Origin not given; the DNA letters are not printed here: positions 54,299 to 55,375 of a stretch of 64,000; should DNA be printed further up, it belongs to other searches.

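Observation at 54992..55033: Fic protein with degenerate active-site motif immediately downstream of the giant sensor kinase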

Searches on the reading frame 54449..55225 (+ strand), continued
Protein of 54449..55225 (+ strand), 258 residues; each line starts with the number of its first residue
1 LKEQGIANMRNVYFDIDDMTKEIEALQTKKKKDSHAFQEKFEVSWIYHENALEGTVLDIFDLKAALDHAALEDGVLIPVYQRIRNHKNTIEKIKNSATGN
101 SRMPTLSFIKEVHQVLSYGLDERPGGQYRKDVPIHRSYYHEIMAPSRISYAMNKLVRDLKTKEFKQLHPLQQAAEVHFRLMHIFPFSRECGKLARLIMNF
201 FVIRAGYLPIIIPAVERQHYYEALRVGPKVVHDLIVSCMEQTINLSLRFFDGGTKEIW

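Call 35: search_protein_families(library=pfam, proteins=[P0089, P0091, P0096, P0103, P0106, P0110, P0090, P0077, P0079, P0141], max_evalue=0.01)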
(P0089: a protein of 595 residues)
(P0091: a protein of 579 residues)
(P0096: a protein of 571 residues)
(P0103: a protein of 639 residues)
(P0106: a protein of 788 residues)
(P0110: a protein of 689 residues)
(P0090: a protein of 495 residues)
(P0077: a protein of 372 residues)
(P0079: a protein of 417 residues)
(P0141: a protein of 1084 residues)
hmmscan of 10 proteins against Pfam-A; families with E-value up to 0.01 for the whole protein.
P0089 (595 aa): 1 family
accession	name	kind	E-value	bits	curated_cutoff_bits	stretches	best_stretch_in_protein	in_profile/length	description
PF02661.23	Fic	-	1.6e-09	38.9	24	1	436-535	2-93/93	Fic/DOC family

P0091 (579 aa): 1 family
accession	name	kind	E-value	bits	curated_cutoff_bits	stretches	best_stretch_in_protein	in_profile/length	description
PF02661.23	Fic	-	8.2e-10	39.8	24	1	420-519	2-93/93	Fic/DOC family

P0096 (571 aa): 1 family
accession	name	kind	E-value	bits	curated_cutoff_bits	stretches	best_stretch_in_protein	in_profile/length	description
PF02661.23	Fic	-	5e-12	46.9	24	1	410-510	1-93/93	Fic/DOC family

P0103 (639 aa): 1 family
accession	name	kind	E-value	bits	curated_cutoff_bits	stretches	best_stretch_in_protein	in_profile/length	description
PF02661.23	Fic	-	1.5e-09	39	24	1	480-579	2-93/93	Fic/DOC family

P0106 (788 aa): 4 families
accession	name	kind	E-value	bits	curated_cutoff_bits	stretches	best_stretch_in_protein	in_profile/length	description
PF01256.23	Carb_kinase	-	8.9e-28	97.8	27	1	142-275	1-133/242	NAD(P)H-hydrate dehydratase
PF03853.21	YjeF_N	-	8.4e-22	78.4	24.9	1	4-82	91-169/169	YjeF-related protein N-terminus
PF02661.23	Fic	-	8.7e-09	36.6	24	1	640-727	14-93/93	Fic/DOC family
PF09731.14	Mitofilin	-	0.0085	15.5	27.4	0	363-624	57-311/614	Mitochondrial inner membrane protein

P0110 (689 aa): 1 family
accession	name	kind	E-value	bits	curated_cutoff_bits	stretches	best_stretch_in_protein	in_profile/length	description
PF02661.23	Fic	-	3.2e-11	44.3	24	1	531-629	3-93/93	Fic/DOC family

P0090 (495 aa): 2 families
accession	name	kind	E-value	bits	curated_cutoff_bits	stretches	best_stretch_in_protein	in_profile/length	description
PF02661.23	Fic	-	3e-11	44.5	24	1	337-437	2-93/93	Fic/DOC family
PF08448.16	PAS_4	-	0.0022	18.6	23.1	1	372-432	39-99/110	PAS fold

P0077 (372 aa): 1 family
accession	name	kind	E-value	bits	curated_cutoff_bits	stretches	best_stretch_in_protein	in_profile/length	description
PF02661.23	Fic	-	3.9e-09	37.7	24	1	213-312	2-93/93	Fic/DOC family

P0079 (417 aa): 1 family
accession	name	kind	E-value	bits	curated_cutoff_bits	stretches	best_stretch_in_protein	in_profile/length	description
PF02661.23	Fic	-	6.1e-09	37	24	1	97-197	2-93/93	Fic/DOC family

P0141 (1084 aa): 4 families
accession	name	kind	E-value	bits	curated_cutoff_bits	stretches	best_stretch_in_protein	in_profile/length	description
PF03432.20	Relaxase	-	3.8e-35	121.5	24.6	1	9-132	9-132/132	MobA/VirD2-like, nuclease domain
PF22863.1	TraI_middle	-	2.1e-30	105.2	27.6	1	145-233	1-87/89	TraI-like middle domain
PF02661.23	Fic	-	5.2e-21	75.7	24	1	762-859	2-92/93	Fic/DOC family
PF18821.6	LPD7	-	0.00018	21.8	27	1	541-580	32-70/92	Large polyvalent protein-associated domain 7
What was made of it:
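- Tried and rejected: No Pfam domains were found (call 35).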

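Call 37: list_cluster_members(proteins=[P0089, P0091, P0096, P0103, P0110, P0090, P0077, P0049, P0055, P0060])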
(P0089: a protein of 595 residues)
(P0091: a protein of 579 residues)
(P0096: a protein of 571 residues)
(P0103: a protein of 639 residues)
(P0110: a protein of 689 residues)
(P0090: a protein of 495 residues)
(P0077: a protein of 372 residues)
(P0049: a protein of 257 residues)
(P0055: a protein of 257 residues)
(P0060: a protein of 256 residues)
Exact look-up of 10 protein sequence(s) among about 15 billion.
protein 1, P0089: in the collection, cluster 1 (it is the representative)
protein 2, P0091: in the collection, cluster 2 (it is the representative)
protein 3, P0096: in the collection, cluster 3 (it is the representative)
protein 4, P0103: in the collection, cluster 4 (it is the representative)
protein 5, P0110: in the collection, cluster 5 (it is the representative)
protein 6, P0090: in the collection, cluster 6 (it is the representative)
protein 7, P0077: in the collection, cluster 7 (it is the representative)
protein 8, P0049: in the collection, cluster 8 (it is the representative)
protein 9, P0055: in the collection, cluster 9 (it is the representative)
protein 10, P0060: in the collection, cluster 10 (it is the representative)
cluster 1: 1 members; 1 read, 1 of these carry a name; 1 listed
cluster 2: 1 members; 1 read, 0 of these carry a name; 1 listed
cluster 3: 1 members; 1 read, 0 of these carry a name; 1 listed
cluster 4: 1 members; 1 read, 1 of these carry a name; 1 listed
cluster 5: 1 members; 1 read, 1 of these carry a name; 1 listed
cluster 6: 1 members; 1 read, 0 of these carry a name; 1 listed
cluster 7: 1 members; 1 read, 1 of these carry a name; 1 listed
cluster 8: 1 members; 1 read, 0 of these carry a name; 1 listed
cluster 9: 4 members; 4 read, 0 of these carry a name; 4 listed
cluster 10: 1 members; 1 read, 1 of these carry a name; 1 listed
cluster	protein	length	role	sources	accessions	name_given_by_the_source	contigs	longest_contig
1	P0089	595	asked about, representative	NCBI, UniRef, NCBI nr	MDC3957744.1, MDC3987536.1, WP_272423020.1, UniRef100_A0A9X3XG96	Fic family protein [Polyangium jinanense] | Fic family protein n=1 Tax=Polyangium jinanense TaxID=2829994 RepID=A0A9X3XG96_9BACT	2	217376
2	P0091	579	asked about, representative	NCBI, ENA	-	-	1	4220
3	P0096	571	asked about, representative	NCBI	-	-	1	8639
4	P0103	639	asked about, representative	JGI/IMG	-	hypothetical protein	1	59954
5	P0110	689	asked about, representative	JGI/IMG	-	Fic/DOC family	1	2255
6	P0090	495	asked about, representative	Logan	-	-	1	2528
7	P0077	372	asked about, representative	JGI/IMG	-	Fic family protein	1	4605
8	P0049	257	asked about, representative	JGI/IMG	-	-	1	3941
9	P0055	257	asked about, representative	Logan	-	-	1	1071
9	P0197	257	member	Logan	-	-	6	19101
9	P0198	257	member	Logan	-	-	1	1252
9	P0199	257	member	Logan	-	-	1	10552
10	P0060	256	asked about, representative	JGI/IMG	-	Fic family protein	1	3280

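Call 52: find_homologous_proteins(query=A4, max_evalue=1e-20)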
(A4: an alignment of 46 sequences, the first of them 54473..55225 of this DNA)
Query A4 (46 sequences) (250 aa, profile of the alignment): 525 proteins with E <= 1e-20 among 7737 candidates; the best 120 are listed.
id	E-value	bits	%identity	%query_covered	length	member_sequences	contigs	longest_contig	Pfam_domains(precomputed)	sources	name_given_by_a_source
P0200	3.2e-103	362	43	97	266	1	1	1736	PF02661.24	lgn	-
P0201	1.1e-100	354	41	96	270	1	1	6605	PF02661.24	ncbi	-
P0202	7.1e-100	351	46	96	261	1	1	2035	PF02661.24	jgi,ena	-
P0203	8.4e-100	351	39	96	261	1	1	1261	PF02661.24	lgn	-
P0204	1.5e-99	350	39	96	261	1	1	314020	PF02661.24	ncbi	ncbi:MAG: Fic family protein [Pseudomonadota bacterium]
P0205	3.0e-99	349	38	97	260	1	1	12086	PF02661.24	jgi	jgi:Fic family protein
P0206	3.7e-99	349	40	97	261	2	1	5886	PF02661.24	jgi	jgi:Fic family protein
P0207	5.8e-99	348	38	97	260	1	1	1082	PF02661.24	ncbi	-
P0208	6.9e-99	348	40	97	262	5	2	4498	PF02661.24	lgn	-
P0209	1.7e-98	347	40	97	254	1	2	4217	PF02661.24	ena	-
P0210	3.2e-98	346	38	97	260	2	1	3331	PF02661.24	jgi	jgi:Fic family protein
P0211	5.7e-98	345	39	97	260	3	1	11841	PF02661.24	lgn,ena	-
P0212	6.6e-98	345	38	97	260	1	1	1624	PF02661.24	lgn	-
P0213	1.3e-97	344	39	97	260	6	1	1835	PF02661.24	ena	-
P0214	2.1e-97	343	40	94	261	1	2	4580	PF02661.24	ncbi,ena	-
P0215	2.2e-97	343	43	97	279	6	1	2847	PF02661.24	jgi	jgi:Fic family protein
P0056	2.4e-97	343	44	87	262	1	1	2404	PF02661.24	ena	-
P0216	3.4e-97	343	41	95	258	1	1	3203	PF02661.24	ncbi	-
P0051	4.3e-97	342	37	96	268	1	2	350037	PF02661.24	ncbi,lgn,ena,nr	ncbi:MAG: Fic family protein [Deltaproteobacteria bacterium]|nr:Fic family protein [Deltaproteobacte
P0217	8.5e-97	341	39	97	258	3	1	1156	PF02661.24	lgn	-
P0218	8.5e-97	341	37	97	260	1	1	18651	PF02661.24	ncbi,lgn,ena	-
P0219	9.4e-97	341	42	86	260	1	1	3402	PF02661.24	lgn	-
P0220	1.0e-96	341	39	97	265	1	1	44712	PF02661.24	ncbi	ncbi:MAG: Fic family protein [Myxococcales bacterium]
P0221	2.2e-96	340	40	97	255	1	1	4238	PF02661.24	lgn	-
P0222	2.2e-96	340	39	97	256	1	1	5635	PF02661.24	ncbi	-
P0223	7.2e-96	338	43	86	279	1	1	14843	PF02661.24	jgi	jgi:Fic family protein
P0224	1.1e-95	338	41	96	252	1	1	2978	PF02661.24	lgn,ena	-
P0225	1.3e-95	337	41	86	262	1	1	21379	PF02661.24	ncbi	-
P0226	1.4e-95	337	41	95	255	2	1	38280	PF02661.24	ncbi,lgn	ncbi:MAG: Fic family protein [bacterium]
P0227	1.8e-95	337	39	97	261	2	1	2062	PF02661.24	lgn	-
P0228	2.8e-95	336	40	97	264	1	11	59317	PF02661.24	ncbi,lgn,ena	-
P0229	3.0e-95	336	42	86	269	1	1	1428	PF02661.24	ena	-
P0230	4.6e-95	336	42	97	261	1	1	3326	PF02661.24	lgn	-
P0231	5.4e-95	335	43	86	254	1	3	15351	PF02661.24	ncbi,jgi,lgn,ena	-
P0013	5.6e-95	335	65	97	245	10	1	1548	PF02661.24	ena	-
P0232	5.7e-95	335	40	97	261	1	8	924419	PF02661.24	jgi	jgi:Fic family protein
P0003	7.9e-95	335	73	100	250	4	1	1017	PF02661.24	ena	-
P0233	8.4e-95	335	38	98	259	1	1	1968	PF02661.24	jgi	jgi:Fic family protein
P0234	1.1e-94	334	39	86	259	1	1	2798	PF02661.24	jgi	jgi:Fic family protein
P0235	1.1e-94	334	40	96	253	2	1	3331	PF02661.24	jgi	jgi:Fic family protein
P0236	1.3e-94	334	38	95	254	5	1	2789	PF02661.24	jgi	jgi:Fic family protein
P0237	1.5e-94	334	41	86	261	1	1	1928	PF02661.24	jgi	-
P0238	1.7e-94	334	41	98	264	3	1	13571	PF02661.24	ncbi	-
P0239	1.7e-94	334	36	94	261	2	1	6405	PF02661.24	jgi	-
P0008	1.8e-94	334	65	100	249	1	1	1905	PF02661.24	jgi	jgi:Fic family protein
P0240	2.0e-94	333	39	90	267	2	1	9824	PF02661.24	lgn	-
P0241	2.0e-94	333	40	97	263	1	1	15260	PF02661.24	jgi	jgi:Fic family protein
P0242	2.0e-94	333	39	96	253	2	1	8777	PF02661.24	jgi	jgi:Fic family protein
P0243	2.8e-94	333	39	87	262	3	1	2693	PF02661.24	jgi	-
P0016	3.7e-94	333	66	97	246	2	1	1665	PF02661.24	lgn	-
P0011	3.9e-94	332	65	98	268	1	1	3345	PF02661.24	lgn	-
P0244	4.3e-94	332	42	95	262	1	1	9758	PF02661.24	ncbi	ncbi:MAG: Fic family protein [Pseudomonadota bacterium]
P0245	5.7e-94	332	41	97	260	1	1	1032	PF02661.24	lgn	-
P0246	6.8e-94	332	40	96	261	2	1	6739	PF02661.24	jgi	jgi:Fic family protein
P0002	6.9e-94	332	76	100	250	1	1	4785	PF02661.24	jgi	jgi:Fic family protein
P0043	7.7e-94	332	41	88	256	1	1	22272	PF02661.24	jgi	jgi:Fic family protein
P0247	8.0e-94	331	39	92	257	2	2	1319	PF02661.24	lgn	-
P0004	8.2e-94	331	69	100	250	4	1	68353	PF02661.24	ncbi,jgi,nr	ncbi:MAG: Fic family protein [Deltaproteobacteria bacterium]|nr:Fic family protein [Deltaproteobacte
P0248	8.3e-94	331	38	94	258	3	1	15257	PF02661.24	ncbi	-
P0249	9.6e-94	331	41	88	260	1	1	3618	PF02661.24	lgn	-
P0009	1.3e-93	331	66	100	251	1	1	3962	PF02661.24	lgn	-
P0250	1.4e-93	331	40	88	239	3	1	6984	PF02661.24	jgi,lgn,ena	jgi:Fic family protein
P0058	1.5e-93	331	37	96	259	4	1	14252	PF02661.24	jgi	jgi:Fic family protein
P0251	1.5e-93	331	42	97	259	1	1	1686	PF02661.24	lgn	-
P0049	1.6e-93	330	42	97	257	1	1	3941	PF02661.24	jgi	-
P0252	2.2e-93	330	39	95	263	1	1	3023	PF02661.24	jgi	jgi:Fic family protein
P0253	2.2e-93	330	40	97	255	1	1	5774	PF02661.24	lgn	-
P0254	2.4e-93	330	40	93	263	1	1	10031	PF02661.24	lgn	-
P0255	2.9e-93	330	41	97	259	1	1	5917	PF02661.24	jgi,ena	-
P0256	2.9e-93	330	43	86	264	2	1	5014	PF02661.24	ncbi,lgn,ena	ncbi:MAG: Fic family protein [Myxococcota bacterium]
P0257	3.4e-93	329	39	97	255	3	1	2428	PF02661.24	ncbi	-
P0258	3.9e-93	329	40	97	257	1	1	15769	PF02661.24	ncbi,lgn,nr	ncbi:MAG: Fic family protein [Deltaproteobacteria bacterium]|nr:Fic family protein [Deltaproteobacte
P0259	4.3e-93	329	40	86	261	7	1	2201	PF02661.24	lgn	-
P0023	4.5e-93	329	63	97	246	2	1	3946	PF02661.24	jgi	-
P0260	4.7e-93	329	41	96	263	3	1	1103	PF02661.24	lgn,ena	-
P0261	4.9e-93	329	40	97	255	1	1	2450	PF02661.24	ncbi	-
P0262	5.1e-93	329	38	97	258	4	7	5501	PF02661.24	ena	-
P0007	5.6e-93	329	66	100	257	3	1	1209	PF02661.24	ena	-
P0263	5.6e-93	329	40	97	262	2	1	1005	PF02661.24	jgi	-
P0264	6.0e-93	329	40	97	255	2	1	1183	PF02661.24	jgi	-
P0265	7.0e-93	328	44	86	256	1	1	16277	PF02661.24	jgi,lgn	jgi:Fic family protein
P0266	8.6e-93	328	38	96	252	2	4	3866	PF02661.24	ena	-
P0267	1.2e-92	328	40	97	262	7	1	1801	PF02661.24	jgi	jgi:Fic family protein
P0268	1.3e-92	328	41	96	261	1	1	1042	PF02661.24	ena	-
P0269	1.6e-92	327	40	86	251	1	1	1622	PF02661.24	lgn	-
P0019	1.9e-92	327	64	97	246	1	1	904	PF02661.24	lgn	-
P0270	2.0e-92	327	42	86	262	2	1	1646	PF02661.24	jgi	-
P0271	2.2e-92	327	41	97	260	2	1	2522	PF02661.24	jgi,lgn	jgi:Fic family protein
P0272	2.5e-92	327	39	96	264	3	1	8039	PF02661.24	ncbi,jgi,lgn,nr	ncbi:MAG TPA: Fic family protein [Myxococcota bacterium]|jgi:hypothetical protein|nr:Fic family prot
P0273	2.7e-92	327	39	97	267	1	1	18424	PF02661.24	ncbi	ncbi:MAG: Fic family protein [Deltaproteobacteria bacterium]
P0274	2.8e-92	326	43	95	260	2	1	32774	PF02661.24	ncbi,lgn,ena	-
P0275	3.1e-92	326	41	85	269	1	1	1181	PF02661.24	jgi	jgi:Fic family protein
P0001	3.5e-92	326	94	100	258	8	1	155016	PF02661.24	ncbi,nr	ncbi:MAG TPA: Fic family protein [Myxococcota bacterium]|nr:Fic family protein [Myxococcota bacteriu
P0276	4.5e-92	326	40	97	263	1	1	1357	PF02661.24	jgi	jgi:Fic family protein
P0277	5.4e-92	325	35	87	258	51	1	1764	PF02661.24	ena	-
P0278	5.9e-92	325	37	87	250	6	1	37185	PF02661.24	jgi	jgi:Fic family protein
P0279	6.1e-92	325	37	87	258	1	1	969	PF02661.24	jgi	-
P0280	7.0e-92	325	37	86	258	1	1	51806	PF02661.24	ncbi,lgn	-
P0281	7.4e-92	325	39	86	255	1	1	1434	PF02661.24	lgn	-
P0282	1.0e-91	325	44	86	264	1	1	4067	PF02661.24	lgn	-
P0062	1.0e-91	325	39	88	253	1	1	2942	PF02661.24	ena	-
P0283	1.1e-91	324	39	86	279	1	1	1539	PF02661.24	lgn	-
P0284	1.2e-91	324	42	86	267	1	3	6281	PF02661.24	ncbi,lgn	-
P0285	1.2e-91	324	36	88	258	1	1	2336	PF02661.24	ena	-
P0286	1.2e-91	324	39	84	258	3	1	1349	PF02661.24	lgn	-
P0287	1.3e-91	324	39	86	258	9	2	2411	PF02661.24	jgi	jgi:Fic family protein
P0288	1.4e-91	324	38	100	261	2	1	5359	PF02661.24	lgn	-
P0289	1.4e-91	324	40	97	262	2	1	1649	PF02661.24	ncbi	-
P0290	1.4e-91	324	40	97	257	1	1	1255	PF02661.24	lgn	-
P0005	1.6e-91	324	69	100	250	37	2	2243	PF02661.24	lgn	-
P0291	1.7e-91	324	39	97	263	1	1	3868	PF02661.24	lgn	-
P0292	1.8e-91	324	37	97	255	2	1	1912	PF02661.24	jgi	jgi:Fic family protein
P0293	2.1e-91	324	38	86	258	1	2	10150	PF02661.24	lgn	-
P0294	2.2e-91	323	39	97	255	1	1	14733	PF02661.24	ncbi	-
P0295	2.5e-91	323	35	97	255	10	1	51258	PF02661.24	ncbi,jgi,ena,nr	ncbi:MAG TPA: Fic family protein [Anaeromyxobacter sp.]|nr:Fic family protein [Anaeromyxobacter sp.]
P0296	2.9e-91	323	41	86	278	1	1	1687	PF02661.24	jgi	jgi:Fic family protein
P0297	3.2e-91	323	37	97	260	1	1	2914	PF02661.24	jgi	jgi:Fic family protein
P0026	3.6e-91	323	60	96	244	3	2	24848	PF02661.24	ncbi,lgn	-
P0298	3.7e-91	323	42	88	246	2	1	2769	PF02661.24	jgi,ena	-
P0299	4.1e-91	323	40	97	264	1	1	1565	PF02661.24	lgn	-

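Call 54: search_protein_families(library=padloc, proteins=[window:54473-55225:+], max_evalue=0.01)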
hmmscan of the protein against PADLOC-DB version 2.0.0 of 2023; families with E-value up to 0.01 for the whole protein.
window:54473-55225:+ (250 aa): 6 families
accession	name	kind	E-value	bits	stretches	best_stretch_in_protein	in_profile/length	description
PDLC04836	PDC-S04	-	5.6e-17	59.7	1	16-233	7-226/244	-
PDLC04840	PDC-S04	-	8.5e-17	59.6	1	33-217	11-197/227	-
PDLC04837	PDC-S04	-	9.7e-13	45.9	1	16-219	9-208/234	-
PDLC03963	SoFic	-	5.7e-10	37.1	1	44-203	67-221/361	-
PDLC04839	PDC-S04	-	5.9e-08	30.6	1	137-227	97-194/205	-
PDLC04838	PDC-S04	-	0.0016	16.2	1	134-233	98-200/209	-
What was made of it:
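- PADLOC models PDC-S04 and SoFic match at E=1e-10 to 6e-17 (call 54).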
